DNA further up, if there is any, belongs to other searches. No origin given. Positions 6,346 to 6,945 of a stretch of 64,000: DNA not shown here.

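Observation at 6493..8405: Orphan HerA-like DUF87 ATPase tightly coupled to a 100-aa DUF357-like protein, without NurA/Mre11/Rad50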

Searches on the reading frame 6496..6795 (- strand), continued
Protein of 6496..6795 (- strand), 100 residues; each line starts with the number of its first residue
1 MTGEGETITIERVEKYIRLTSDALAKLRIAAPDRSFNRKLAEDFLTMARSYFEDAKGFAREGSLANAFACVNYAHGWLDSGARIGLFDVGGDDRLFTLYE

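Call 66: search_protein_families(library=pfam, proteins=[L077:5167-5715:+, L034:6421-7104:+, L086:5282-5542:-, L087:4374-4946:+, L085:3405-4883:-, L086:9686-10288:-], max_evalue=0.01)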
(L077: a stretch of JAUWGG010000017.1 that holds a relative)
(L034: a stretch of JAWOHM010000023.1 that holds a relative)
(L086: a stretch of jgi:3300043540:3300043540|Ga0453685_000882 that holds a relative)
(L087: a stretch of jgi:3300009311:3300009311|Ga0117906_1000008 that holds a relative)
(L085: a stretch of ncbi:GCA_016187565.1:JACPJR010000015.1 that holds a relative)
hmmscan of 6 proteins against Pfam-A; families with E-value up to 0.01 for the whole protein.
L077:5167-5715:+ (182 aa): 1 family
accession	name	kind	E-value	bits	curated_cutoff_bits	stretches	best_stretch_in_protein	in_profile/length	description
PF00882.24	Zn_dep_PLPC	-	0.002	18.6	26.8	1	28-139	34-112/167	Zinc dependent phospholipase C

L034:6421-7104:+ (227 aa): 0 families

L086:5282-5542:- (86 aa): 0 families

L087:4374-4946:+ (190 aa): 2 families
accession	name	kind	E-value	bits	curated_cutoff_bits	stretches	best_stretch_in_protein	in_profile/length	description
PF09843.14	DUF2070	-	0.00097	18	30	1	9-102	44-146/561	Predicted membrane protein (DUF2070)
PF02805.21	Ada_Zn_binding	-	0.0012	19.2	23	1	144-184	18-57/65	Metal binding domain of Ada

L085:3405-4883:- (492 aa): 4 families
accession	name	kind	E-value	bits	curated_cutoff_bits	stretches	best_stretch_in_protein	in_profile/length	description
PF02954.25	HTH_8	-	7.7e-07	29.2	22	0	437-468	6-37/42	Bacterial regulatory protein, Fis family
PF13551.12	HTH_29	-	8.5e-06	26.2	28.1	0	450-488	13-55/64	Winged helix-turn helix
PF13556.12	HTH_30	-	0.00041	20.5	27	1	441-466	4-29/59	PucR C-terminal helix-turn-helix domain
PF13518.12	HTH_28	-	0.00058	20.3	25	0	440-470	4-32/52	Helix-turn-helix domain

L086:9686-10288:- (200 aa): 1 family
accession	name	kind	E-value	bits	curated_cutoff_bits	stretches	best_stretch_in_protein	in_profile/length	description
PF01931.24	NTPase_I-T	-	3e-37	128.4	25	1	37-191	2-159/162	Protein of unknown function DUF84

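Call 72: find_encoding_contigs(protein=P0456, flank=4000, max_places=1)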
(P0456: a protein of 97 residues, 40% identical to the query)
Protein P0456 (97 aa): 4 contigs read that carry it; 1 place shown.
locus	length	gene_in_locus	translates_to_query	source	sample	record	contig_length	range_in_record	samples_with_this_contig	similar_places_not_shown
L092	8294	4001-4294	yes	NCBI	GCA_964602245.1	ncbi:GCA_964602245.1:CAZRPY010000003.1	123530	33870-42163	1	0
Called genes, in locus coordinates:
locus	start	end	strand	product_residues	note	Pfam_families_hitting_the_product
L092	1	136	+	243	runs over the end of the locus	PF10584:Proteasome_A_N, PF00227:Proteasome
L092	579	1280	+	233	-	PF01172:SBDS_N, PF09377:SBDS_domain_II, PF20268:SBDS_C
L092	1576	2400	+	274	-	PF14382:ECR1_N, PF21266:S1_RRP4 (weak), PF00013:KH_1 (weak), PF15985:KH_6 (weak)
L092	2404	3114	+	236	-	PF01138:RNase_PH, PF03725:RNase_PH_C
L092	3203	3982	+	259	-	PF01138:RNase_PH, PF03725:RNase_PH_C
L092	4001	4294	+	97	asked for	PF04010:DUF357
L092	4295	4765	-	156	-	-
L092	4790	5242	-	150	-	PF00293:NUDIX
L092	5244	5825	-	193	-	PF12917:YfbR-like, PF13023:HD_3, PF01966:HD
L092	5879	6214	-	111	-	-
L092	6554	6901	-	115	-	-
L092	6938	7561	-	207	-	PF24367:DUF7523 (weak), PF13840:ACT_7 (weak)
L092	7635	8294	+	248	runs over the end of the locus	-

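Call 73: find_encoding_contigs(protein=P0410, flank=4000, max_places=1)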
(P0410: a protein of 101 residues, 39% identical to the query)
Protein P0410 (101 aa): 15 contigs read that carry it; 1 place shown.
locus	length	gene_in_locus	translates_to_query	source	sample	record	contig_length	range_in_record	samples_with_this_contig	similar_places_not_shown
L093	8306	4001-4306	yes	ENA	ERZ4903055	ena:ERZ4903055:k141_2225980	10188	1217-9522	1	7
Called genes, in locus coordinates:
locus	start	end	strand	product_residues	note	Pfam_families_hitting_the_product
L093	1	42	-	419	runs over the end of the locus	?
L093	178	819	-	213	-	PF00227:Proteasome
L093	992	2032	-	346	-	-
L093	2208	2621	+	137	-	-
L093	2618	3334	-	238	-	PF00483:NTP_transferase, PF12804:NTP_transf_3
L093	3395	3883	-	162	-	PF13473:Cupredoxin_1 (faint)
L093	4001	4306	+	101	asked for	PF04010:DUF357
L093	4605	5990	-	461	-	-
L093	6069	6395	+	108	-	-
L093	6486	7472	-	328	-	PF08068:DKCLD, PF21238:Pus10_C, PF01509:TruB_N, PF16198:TruB_C_2, PF01472:PUA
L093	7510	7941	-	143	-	PF01198:Ribosomal_L31e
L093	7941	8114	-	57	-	-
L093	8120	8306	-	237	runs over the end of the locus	PF01090:Ribosomal_S19e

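Call 76: search_protein_families(library=pfam, proteins=[P0258, P0289, P0308, P0360, P0247, P0253, P0372, P0358, P0307, P0241], max_evalue=0.01)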
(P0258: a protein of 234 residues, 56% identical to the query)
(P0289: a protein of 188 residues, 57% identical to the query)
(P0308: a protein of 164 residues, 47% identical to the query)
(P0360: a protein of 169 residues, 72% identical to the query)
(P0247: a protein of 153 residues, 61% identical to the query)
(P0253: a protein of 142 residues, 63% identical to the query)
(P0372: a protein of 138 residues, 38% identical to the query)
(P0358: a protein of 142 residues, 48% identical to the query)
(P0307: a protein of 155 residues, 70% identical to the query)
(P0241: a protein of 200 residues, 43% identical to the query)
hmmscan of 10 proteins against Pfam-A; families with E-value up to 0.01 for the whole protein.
P0258 (234 aa): 4 families
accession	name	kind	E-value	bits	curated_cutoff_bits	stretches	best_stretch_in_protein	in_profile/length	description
PF04010.18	DUF357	-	9.2e-27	93.3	29.4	1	149-221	1-73/73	Protein of unknown function (DUF357)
PF13508.13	Acetyltransf_7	-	3.7e-12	46.9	27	1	31-104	3-84/84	Acetyltransferase (GNAT) domain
PF00583.31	Acetyltransf_1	-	3e-10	40.8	20.7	1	31-102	33-116/116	Acetyltransferase (GNAT) family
PF13673.13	Acetyltransf_10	-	2.2e-05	24.9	23.6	1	31-106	31-111/128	Acetyltransferase (GNAT) domain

P0289 (188 aa): 1 family
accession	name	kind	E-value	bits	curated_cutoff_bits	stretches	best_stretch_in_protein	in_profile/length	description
PF04010.18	DUF357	-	7.5e-17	61.5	29.4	1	14-73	1-60/73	Protein of unknown function (DUF357)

P0308 (164 aa): 1 family
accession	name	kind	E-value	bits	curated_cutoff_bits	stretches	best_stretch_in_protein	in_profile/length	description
PF04010.18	DUF357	-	6e-22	77.9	29.4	1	83-153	1-73/73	Protein of unknown function (DUF357)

P0360 (169 aa): 6 families
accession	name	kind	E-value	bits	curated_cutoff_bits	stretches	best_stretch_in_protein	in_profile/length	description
PF03446.21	NAD_binding_2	-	4e-26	92.4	21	1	6-134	2-132/161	NAD binding domain of 6-phosphogluconate dehydrogenase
PF04010.18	DUF357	-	1.1e-12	48.1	29.4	1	129-156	46-73/73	Protein of unknown function (DUF357)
PF03807.23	F420_oxidored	-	8.7e-08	33.1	21.6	1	6-79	2-78/94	NADP oxidoreductase coenzyme F420-dependent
PF02826.25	2-Hacid_dh_C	-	3.5e-05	23.7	25.1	1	5-80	38-112/178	D-isomer specific 2-hydroxyacid dehydrogenase, NAD binding domain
PF01488.26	Shikimate_DH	-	0.00032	21.2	24.3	1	3-46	12-56/138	Shikimate / quinate 5-dehydrogenase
PF02558.23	ApbA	-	0.00083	19.4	22.2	1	7-54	2-48/150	Ketopantoate reductase PanE/ApbA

P0247 (153 aa): 1 family
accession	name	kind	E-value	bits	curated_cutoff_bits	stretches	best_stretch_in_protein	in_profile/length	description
PF04010.18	DUF357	-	3.3e-27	94.7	29.4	1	67-139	1-73/73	Protein of unknown function (DUF357)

P0253 (142 aa): 1 family
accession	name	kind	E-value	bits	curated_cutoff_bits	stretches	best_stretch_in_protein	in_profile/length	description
PF04010.18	DUF357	-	3.4e-27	94.7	29.4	1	65-129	9-73/73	Protein of unknown function (DUF357)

P0372 (138 aa): 1 family
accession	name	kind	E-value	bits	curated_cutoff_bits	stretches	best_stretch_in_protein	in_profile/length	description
PF04010.18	DUF357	-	1.5e-23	83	29.4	1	56-127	1-73/73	Protein of unknown function (DUF357)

P0358 (142 aa): 1 family
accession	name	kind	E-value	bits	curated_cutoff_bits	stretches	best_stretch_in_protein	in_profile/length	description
PF04010.18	DUF357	-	4.3e-21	75.1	29.4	1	61-128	1-65/73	Protein of unknown function (DUF357)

P0307 (155 aa): 1 family
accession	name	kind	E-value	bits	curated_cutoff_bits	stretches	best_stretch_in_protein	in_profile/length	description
PF04010.18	DUF357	-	6.1e-18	65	29.4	1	1-41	33-73/73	Protein of unknown function (DUF357)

P0241 (200 aa): 1 family
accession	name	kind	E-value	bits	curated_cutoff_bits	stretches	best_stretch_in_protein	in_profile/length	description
PF04010.18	DUF357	-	9.4e-39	131.7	29.4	2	11-83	1-73/73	Protein of unknown function (DUF357)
